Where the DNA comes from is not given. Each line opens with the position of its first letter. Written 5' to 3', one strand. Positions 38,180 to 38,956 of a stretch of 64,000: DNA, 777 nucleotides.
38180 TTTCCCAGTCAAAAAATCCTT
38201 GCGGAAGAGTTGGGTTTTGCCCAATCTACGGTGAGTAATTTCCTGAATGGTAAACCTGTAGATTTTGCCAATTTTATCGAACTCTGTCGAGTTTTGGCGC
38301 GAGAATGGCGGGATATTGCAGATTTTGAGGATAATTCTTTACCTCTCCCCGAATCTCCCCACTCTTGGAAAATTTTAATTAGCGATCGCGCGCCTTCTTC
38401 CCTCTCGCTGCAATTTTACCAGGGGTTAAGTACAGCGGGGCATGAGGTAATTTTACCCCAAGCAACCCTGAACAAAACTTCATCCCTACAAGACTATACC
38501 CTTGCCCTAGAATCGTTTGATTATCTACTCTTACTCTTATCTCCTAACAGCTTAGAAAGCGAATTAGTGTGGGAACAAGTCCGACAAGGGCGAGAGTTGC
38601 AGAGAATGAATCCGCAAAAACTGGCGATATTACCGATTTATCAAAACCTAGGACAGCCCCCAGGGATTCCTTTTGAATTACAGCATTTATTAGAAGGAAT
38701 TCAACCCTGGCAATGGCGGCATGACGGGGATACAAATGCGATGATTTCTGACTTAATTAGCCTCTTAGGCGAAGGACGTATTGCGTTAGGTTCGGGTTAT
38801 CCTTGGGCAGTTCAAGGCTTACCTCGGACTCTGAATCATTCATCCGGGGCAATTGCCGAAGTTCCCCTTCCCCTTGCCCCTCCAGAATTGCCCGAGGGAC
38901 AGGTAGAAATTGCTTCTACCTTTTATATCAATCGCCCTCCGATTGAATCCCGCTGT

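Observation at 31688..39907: Two paralogous AAA-like STAND NTPases with different effector and sensor ends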

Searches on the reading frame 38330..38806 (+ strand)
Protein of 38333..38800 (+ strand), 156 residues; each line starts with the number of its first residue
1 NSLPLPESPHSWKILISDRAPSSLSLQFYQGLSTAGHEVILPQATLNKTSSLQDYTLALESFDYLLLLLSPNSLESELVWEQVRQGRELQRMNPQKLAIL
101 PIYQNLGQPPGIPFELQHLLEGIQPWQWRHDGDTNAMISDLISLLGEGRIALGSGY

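Call 11: search_solved_structures(query=window:38333-38800:+, max_evalue=10, show_alignments=3)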
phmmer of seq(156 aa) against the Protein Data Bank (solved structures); distinct sequences matched with E-value up to 10: 1.
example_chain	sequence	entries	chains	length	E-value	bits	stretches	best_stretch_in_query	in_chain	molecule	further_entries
1cr8_A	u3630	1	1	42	1.7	11.6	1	115-139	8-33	PROTEIN (LOW DENSITY LIPOPROTEIN RECEPTOR RELATED PROTEIN)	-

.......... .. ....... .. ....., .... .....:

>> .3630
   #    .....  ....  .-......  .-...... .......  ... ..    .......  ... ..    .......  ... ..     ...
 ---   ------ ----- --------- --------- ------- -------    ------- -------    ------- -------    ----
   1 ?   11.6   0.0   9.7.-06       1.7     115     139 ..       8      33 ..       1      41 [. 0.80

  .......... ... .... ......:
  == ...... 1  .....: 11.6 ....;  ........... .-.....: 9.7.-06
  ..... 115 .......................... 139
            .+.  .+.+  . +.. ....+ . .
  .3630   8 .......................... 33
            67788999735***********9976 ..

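Call 15: search_solved_structures(query=A2, max_evalue=10, show_alignments=5)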
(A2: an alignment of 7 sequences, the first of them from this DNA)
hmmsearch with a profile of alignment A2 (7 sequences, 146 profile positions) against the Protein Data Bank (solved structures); distinct sequences matched with E-value up to 10: 12.
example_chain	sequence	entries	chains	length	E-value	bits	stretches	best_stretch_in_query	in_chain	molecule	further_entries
9mud_K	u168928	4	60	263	0.027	17.3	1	14-104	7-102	Cat1 (CRISPR associated TIR 1) pentagonal filament | Cat1 (CRISPR associated TIR 1) pentagonal filament assembly | Cat1 (CRISPR-associated TIR 1)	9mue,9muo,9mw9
9m0n_A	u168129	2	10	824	0.052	16.4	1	46-100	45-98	Tetratricopeptide repeat protein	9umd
7uxr_A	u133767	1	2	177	0.062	16.1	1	9-106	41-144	TIR domain protein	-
6gaq_A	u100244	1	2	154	0.26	14.1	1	6-53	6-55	Flavodoxin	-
5h7c_A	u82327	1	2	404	0.27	14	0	61-93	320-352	Immunoglobulin G-binding protein A, DHR14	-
3h16_A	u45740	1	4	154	0.36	13.6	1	9-73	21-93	TIR protein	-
5h78_A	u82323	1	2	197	0.57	13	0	61-93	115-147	cAMP-dependent protein kinase type II-alpha regulatory subunit,DHR14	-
5cwh_A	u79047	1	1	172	0.58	13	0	61-94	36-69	Designed helical repeat protein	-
3f6r_A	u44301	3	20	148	0.94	12.3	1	10-48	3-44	Flavodoxin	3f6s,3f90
4f7c_A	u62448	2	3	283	0.99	12.2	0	116-141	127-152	CD1D antigen, d polypeptide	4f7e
3kap_A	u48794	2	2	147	1.4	11.7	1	10-55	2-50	Flavodoxin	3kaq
1ycf_A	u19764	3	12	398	1.6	11.5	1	7-52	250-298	Nitric oxide reductase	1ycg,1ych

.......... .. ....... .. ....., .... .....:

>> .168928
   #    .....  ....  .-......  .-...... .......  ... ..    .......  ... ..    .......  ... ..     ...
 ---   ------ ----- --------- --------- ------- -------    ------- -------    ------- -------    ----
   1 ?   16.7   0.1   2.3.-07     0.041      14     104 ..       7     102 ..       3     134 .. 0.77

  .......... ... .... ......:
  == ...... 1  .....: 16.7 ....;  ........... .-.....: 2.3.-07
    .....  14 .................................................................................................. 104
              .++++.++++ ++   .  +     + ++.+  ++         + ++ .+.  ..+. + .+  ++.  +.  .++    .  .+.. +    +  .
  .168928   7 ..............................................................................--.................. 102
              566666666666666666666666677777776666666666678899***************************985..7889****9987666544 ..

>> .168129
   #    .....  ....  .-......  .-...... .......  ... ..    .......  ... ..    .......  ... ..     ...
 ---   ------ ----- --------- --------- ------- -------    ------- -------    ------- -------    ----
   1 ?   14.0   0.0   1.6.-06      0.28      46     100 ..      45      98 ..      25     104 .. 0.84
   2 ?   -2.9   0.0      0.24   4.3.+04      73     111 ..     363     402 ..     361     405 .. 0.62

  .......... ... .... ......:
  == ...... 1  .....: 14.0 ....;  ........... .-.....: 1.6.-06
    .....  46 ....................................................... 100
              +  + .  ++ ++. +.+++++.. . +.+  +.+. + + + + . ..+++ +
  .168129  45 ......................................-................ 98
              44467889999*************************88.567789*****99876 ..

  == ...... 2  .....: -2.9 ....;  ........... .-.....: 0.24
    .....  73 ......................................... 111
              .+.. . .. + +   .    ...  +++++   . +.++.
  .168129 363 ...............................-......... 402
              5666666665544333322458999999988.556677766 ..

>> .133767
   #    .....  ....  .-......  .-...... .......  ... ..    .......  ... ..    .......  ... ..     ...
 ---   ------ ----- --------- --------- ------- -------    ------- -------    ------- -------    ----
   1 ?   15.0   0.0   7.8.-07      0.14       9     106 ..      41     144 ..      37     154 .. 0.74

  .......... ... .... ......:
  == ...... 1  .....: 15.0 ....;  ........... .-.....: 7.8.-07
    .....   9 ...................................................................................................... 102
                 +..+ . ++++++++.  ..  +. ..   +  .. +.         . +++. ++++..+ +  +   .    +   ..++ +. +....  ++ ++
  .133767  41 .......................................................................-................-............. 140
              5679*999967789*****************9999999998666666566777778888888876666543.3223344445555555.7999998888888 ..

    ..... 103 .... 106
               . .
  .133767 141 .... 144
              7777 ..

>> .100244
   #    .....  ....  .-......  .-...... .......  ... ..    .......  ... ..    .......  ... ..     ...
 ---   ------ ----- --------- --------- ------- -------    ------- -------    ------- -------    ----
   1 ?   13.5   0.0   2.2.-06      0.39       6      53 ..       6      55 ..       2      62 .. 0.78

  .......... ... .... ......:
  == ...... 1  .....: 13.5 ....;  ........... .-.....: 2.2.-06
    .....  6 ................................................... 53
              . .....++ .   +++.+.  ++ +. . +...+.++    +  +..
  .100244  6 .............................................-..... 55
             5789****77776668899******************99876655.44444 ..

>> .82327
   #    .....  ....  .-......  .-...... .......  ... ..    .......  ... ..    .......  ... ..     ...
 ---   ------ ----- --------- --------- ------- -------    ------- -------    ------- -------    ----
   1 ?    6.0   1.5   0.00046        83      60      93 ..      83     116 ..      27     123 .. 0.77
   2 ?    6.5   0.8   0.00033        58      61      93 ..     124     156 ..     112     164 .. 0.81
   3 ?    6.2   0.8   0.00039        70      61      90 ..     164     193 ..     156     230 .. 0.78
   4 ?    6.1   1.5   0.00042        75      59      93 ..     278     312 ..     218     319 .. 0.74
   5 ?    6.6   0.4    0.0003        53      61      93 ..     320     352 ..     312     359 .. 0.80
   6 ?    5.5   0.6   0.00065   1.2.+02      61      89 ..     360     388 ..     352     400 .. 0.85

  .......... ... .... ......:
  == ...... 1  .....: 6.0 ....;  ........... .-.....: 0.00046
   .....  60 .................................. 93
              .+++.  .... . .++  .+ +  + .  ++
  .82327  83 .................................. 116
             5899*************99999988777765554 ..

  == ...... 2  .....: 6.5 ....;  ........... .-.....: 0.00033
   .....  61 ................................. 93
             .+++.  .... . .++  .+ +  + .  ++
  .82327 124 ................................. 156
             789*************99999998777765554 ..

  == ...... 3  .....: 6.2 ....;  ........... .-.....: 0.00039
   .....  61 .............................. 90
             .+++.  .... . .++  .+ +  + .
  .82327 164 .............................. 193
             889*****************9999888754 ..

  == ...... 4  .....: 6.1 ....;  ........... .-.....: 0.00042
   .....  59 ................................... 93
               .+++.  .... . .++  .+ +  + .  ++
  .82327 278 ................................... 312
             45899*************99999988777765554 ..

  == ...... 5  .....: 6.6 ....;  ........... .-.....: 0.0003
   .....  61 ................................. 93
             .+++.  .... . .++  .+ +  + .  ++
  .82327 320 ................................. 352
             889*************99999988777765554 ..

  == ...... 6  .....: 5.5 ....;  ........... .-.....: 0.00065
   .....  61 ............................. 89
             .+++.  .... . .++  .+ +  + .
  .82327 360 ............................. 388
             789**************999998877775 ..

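Call 16: find_homologous_proteins(query=A2, max_evalue=0.001)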
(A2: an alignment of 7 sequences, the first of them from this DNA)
Query A2 (7 sequences) (151 aa, profile of the alignment): 154 proteins with E <= 0.001 among 7407 candidates; the best 120 are listed.
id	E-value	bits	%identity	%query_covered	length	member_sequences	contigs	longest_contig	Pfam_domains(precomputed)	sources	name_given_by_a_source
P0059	1.5e-57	211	37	91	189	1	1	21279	PF01582.26,PF13676.12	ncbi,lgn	ncbi:MAG: toll/interleukin-1 receptor domain-containing protein [Cyanobacteria bacterium P01_E01_bin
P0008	2.3e-54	201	42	87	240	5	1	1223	PF13676.12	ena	-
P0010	4.0e-50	187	49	79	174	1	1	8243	-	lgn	-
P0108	4.1e-48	181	39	91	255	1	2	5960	PF01582.26,PF14516.13,PF13676.12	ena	-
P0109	6.8e-47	177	34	97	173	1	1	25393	PF01582.26,PF13676.12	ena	-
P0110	2.4e-45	172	30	91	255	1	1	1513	PF13676.12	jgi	jgi:hypothetical protein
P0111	1.3e-43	166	32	98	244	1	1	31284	PF01582.26,PF13676.12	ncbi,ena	-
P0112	7.0e-43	164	32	99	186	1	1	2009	PF01582.26,PF13676.12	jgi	jgi:hypothetical protein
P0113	5.5e-42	161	32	89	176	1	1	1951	PF01582.26,PF13676.12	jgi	-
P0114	5.6e-42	161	33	93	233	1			PF01582.26,PF14516.13,PF13676.12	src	-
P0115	6.5e-42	160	34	85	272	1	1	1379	PF01582.26,PF14516.13,PF13676.12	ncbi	-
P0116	1.1e-41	160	34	85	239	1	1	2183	PF01582.26,PF13676.12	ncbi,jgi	jgi:hypothetical protein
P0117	4.0e-41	158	35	90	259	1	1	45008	PF13676.12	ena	-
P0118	7.7e-41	157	29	95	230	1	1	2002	PF01582.26,PF14516.13,PF13676.12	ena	-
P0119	1.5e-40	156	39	77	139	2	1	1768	PF01582.26,PF13676.12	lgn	-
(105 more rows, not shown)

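Call 26: predict_structure(alignment_id=A3)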
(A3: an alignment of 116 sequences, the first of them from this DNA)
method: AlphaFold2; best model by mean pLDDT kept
length: 159 residues; sequences in the alignment: 116
mean_pLDDT: 85.2   pTM: 0.80
mean pLDDT of the five models: 85.2, 84.9, 83.8, 83.8, 83.5
residues with pLDDT >= 90: 98; 70-90: 31; 50-70: 24; < 50: 6
segments of 3 or more residues with pLDDT < 50: 156-159
pLDDT, mean of each block of 10 residues (from residue 1): 72 93 92 96 67 72 95 90 94 91 83 88 94 95 89 48
secondary structure, 60 per line:
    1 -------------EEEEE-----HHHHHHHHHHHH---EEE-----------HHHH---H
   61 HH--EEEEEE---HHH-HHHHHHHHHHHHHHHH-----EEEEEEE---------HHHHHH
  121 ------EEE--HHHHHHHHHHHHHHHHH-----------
elements in order: E14-18 H24-35 E39-41 H53-56 E65-70 H78-93 E99-105 H115-120 E127-129 H132-148

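Call 29: fold_search(model_id=the predicted structure, library=pdb)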
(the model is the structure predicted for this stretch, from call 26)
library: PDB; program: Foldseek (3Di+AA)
matches with E <= 10: 1350; with E <= 0.001: 11
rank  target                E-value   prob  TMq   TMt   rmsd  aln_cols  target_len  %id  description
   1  7vu8                  1.2e-04  1.00  0.65  0.61   4.5       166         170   13  L7-Tir domain with bound ligand (released 2022-06-01)
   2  4c6t_D                1.5e-04  1.00  0.56  0.55   5.5       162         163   13  Crystal structure of the RPS4 and RRS1 TIR domain heterodimer (released 2014-05-28)
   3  4c6t_B                2.3e-04  1.00  0.56  0.54   6.0       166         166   13  Crystal structure of the RPS4 and RRS1 TIR domain heterodimer (released 2014-05-28)
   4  4c6r_A                2.7e-04  1.00  0.63  0.62   5.6       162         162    9  Crystal structure of the TIR domain from the Arabidopsis Thaliana disease resistance protein RPS4 (released 2014-05-28)
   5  7rts                  3.3e-04  1.00  0.62  0.60   4.7       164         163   15  Crystal structure of the TIR domain from the grapevine disease resistance protein RUN1 without the AE interface (released 2021-10-13)
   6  7s2z_B                3.8e-04  1.00  0.63  0.58   4.7       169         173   15  Crystal structure of the E100A mutant TIR domain from the grapevine disease resistance protein RUN1 bound to NAD (released 2021-10-13)
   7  7jlx_A                4.6e-04  1.00  0.63  0.60   6.1       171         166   13  Structure of the activated Roq1 resistosome directly recognizing the pathogen effector XopQ (TIR domains) (released 2020-12-02)
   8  5ku7_A                5.6e-04  1.00  0.62  0.59   4.6       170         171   14  Crystal structure of the TIR domain from the Muscadinia rotundifolia disease resistance protein RPV1 (released 2017-02-15)
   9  7s2z_C                6.3e-04  1.00  0.64  0.60   4.8       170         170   14  Crystal structure of the E100A mutant TIR domain from the grapevine disease resistance protein RUN1 bound to NAD (released 2021-10-13)
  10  7rx1_A                6.8e-04  1.00  0.63  0.59   4.8       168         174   14  Crystal structure of the TIR domain from the grapevine disease resistance protein RUN1 (released 2021-10-13)
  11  5ku7_B                1.0e-03  1.00  0.63  0.60   4.5       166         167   14  Crystal structure of the TIR domain from the Muscadinia rotundifolia disease resistance protein RPV1 (released 2017-02-15)
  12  7uxu_A                1.1e-03  1.00  0.56  0.64   4.8       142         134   16  CryoEM structure of the TIR domain from AbTir in complex with 3AD (released 2022-09-07)
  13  7xoz_B                1.2e-03  1.00  0.57  0.56   5.9       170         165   12  Crystal structure of RPPT-TIR (released 2023-11-08)
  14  3ozi_B                1.3e-03  1.00  0.63  0.60   5.8       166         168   13  Crystal structure of the TIR domain from the flax disease resistance protein L6 (released 2011-04-27)
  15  7x5l_D                1.3e-03  1.00  0.61  0.58   6.3       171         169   13  Tir-dsDNA complex, the initial binding state (released 2022-06-01)
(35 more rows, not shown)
